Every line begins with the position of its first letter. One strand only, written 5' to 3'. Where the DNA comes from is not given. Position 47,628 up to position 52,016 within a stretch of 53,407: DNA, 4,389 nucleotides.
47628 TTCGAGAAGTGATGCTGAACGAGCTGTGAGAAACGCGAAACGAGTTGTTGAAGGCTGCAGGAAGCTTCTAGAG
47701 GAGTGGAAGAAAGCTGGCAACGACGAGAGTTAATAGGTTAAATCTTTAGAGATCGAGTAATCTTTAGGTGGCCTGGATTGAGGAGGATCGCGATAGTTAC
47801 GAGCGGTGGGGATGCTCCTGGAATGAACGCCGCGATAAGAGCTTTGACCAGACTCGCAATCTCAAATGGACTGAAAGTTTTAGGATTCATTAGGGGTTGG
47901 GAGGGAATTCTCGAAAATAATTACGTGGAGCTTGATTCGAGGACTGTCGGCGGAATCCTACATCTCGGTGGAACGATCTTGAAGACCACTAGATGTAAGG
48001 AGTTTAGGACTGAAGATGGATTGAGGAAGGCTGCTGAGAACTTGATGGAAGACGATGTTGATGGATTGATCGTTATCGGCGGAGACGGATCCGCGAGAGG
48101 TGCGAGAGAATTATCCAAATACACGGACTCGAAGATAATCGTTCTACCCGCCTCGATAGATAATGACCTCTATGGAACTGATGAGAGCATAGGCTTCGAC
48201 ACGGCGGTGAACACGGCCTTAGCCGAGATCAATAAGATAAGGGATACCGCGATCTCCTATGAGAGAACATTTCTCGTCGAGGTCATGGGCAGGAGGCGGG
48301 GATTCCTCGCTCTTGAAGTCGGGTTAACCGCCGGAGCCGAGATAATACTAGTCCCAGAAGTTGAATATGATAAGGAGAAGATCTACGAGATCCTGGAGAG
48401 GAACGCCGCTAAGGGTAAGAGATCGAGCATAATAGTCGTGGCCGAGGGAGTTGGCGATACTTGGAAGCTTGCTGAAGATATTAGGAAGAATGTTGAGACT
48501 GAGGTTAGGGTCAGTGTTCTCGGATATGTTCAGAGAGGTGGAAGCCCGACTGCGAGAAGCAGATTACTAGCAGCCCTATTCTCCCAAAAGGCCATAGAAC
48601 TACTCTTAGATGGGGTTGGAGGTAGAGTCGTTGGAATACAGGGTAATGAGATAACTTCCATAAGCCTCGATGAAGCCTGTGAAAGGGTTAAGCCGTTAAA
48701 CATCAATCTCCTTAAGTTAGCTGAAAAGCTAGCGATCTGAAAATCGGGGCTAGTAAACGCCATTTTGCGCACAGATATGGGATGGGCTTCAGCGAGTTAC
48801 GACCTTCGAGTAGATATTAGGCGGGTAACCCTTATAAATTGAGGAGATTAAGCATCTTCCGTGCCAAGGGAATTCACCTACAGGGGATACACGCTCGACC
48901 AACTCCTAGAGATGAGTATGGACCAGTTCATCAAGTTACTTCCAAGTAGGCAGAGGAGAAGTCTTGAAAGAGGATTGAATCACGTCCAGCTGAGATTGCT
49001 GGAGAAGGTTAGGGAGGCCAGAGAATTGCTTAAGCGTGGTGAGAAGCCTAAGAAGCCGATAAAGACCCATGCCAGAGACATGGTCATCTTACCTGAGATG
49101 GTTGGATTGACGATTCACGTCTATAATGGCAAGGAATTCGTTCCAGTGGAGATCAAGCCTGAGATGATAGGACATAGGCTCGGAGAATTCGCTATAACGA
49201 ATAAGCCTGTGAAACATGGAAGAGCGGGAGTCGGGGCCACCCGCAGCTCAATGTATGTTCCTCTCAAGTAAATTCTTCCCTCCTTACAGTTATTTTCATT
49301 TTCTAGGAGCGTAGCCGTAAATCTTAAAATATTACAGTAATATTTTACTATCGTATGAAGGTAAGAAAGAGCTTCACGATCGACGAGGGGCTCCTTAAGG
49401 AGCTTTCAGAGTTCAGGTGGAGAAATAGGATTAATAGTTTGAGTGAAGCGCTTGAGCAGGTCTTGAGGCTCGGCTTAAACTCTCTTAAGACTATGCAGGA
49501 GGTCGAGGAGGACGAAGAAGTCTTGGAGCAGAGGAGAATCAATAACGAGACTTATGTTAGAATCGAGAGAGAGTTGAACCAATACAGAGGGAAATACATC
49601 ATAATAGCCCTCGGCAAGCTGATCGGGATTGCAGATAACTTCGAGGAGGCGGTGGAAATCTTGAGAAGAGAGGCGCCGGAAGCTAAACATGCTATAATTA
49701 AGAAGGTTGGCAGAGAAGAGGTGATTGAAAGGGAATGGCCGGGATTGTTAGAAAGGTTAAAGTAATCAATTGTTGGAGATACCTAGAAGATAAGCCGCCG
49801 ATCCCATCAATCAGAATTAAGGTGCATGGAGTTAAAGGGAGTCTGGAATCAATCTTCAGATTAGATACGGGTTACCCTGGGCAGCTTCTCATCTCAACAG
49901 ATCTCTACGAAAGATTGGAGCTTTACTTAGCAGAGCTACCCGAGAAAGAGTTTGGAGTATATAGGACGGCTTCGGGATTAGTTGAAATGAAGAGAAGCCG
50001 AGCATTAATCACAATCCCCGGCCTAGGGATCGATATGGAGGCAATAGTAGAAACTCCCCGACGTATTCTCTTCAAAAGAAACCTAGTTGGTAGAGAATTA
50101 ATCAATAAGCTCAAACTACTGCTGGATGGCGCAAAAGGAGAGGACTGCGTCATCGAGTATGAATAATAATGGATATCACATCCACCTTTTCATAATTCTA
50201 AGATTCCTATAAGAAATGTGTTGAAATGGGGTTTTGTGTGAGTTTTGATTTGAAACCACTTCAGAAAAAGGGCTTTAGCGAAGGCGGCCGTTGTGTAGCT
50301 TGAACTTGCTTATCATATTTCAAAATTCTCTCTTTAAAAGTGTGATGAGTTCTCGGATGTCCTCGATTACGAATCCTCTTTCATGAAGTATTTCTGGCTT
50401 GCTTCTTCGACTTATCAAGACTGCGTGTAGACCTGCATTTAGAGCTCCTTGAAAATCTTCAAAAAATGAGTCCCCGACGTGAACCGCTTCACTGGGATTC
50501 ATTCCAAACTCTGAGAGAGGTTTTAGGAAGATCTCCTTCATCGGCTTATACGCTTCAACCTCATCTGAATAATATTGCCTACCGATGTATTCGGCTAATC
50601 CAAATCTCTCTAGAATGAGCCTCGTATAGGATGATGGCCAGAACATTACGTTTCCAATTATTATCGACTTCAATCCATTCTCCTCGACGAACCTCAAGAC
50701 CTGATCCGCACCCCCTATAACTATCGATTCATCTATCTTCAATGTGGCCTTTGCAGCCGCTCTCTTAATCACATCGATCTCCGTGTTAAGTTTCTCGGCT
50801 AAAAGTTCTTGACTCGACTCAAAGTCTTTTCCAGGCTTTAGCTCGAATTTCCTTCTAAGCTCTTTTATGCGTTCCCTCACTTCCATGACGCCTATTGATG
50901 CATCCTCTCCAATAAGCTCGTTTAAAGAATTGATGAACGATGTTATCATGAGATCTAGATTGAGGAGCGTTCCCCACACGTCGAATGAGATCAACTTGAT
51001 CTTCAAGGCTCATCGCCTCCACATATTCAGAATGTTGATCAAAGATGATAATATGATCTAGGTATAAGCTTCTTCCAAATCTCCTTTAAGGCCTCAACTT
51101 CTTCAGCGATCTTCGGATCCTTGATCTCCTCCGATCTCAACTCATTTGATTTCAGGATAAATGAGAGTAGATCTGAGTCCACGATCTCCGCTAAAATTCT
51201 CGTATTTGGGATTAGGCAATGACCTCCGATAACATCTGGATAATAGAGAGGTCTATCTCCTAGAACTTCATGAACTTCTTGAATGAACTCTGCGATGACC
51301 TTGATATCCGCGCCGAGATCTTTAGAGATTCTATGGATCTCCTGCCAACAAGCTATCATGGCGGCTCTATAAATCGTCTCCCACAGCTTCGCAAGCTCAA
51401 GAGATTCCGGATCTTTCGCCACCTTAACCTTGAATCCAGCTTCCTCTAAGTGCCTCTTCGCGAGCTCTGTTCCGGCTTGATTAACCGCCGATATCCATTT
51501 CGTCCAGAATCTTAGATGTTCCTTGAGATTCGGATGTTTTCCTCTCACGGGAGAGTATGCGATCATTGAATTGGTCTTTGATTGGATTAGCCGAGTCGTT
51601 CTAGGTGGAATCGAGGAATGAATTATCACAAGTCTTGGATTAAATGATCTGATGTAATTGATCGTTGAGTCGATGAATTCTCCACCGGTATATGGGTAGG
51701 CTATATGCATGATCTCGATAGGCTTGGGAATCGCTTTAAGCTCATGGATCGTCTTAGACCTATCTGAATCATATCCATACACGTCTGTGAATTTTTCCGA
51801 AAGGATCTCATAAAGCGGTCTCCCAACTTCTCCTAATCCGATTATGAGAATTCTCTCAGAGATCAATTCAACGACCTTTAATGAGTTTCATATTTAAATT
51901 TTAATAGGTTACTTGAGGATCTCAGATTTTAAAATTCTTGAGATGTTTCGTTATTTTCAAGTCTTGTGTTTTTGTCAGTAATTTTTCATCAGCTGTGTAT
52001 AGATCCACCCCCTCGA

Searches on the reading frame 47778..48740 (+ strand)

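Call 38: search_protein_families(library=pfam, proteins=[window:47778-48740:+], max_evalue=0.001)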
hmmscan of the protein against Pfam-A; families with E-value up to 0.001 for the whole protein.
window:47778-48740:+ (320 aa): 2 families
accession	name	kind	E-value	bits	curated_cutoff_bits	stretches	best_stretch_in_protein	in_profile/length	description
PF00365.25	PFK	-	3.4e-100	335.4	30.9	1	3-276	1-277/277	Phosphofructokinase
PF01513.26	NAD_kinase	-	8e-05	23.4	25.5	1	81-124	60-103/130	ATP-NAD kinase N-terminal domain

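Call 71: search_protein_families(library=ncbifam, proteins=[window:47778-48740:+], max_evalue=0.00001)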
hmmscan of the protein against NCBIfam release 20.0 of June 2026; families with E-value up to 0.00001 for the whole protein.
window:47778-48740:+ (320 aa): 11 families
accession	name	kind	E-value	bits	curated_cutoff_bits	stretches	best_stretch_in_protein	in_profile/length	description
NF002872.1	PRK03202.1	subfamily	1.5e-114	382.4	253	1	2-319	1-322/323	ATP-dependent 6-phosphofructokinase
TIGR02482.1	PFKA_ATP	equivalog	2.8e-109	364.8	371.35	1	3-300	1-300/301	6-phosphofructokinase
TIGR02483.1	PFK_mixed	subfamily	5.5e-88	295.1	430.55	2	3-225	1-226/325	phosphofructokinase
TIGR02478.1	6PF1K_euk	equivalog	3.8e-76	256.8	708.4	2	113-309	136-345/744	6-phosphofructokinase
NF010674.0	PRK14071.1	equivalog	9e-67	225.5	544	2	2-225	5-239/360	ATP-dependent 6-phosphofructokinase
NF041103.1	PFKA_PPi_Ttgales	equivalog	5e-43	147.7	550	1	4-231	1-244/407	diphosphate--fructose-6-phosphate 1-phosphotransferase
NF005301.0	PRK06830.1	equivalog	1.7e-37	129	400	1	3-230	83-319/445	ATP-dependent 6-phosphofructokinase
NF010675.0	PRK14072.1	subfamily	2.6e-30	105.5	273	1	3-227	5-249/416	diphosphate--fructose-6-phosphate 1-phosphotransferase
NF005482.0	PRK07085.1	subfamily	6e-29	101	446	1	3-225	75-315/558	diphosphate--fructose-6-phosphate 1-phosphotransferase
TIGR02477.1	PFKA_PPi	equivalog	2.4e-27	95.6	587.95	1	3-233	69-321/539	diphosphate--fructose-6-phosphate 1-phosphotransferase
NF005121.0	PRK06555.1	equivalog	6.8e-18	64.6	395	1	2-179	4-204/404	pyrophosphate--fructose-6-phosphate 1-phosphotransferase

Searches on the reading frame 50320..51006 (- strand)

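Call 38: search_protein_families(library=pfam, proteins=[window:50320-51006:-], max_evalue=0.001)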
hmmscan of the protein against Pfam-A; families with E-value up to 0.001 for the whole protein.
window:50320-51006:- (228 aa): 3 families
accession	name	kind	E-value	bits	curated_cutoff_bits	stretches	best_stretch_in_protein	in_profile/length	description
PF00702.32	Hydrolase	-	2e-17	64.7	26.4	1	3-192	1-191/191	haloacid dehalogenase-like hydrolase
PF13419.12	HAD_2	-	8.4e-14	52.5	23.8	1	8-197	3-177/178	Haloacid dehalogenase-like hydrolase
PF13242.12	Hydrolase_like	-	1.2e-07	31.9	22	1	154-200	4-50/75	HAD-hyrolase-like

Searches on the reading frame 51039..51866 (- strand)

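Call 38: search_protein_families(library=pfam, proteins=[window:51039-51866:-], max_evalue=0.001)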
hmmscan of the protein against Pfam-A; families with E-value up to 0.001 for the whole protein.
window:51039-51866:- (275 aa): 2 families
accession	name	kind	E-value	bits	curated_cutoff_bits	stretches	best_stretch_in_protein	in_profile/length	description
PF00984.24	UDPG_MGDP_dh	-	1.4e-09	38.3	25.4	1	156-231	3-77/94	UDP-glucose/GDP-mannose dehydrogenase family, central domain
PF03721.20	UDPG_MGDP_dh_N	-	7.3e-05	22.9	27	0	5-49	2-45/187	UDP-glucose/GDP-mannose dehydrogenase family, NAD binding domain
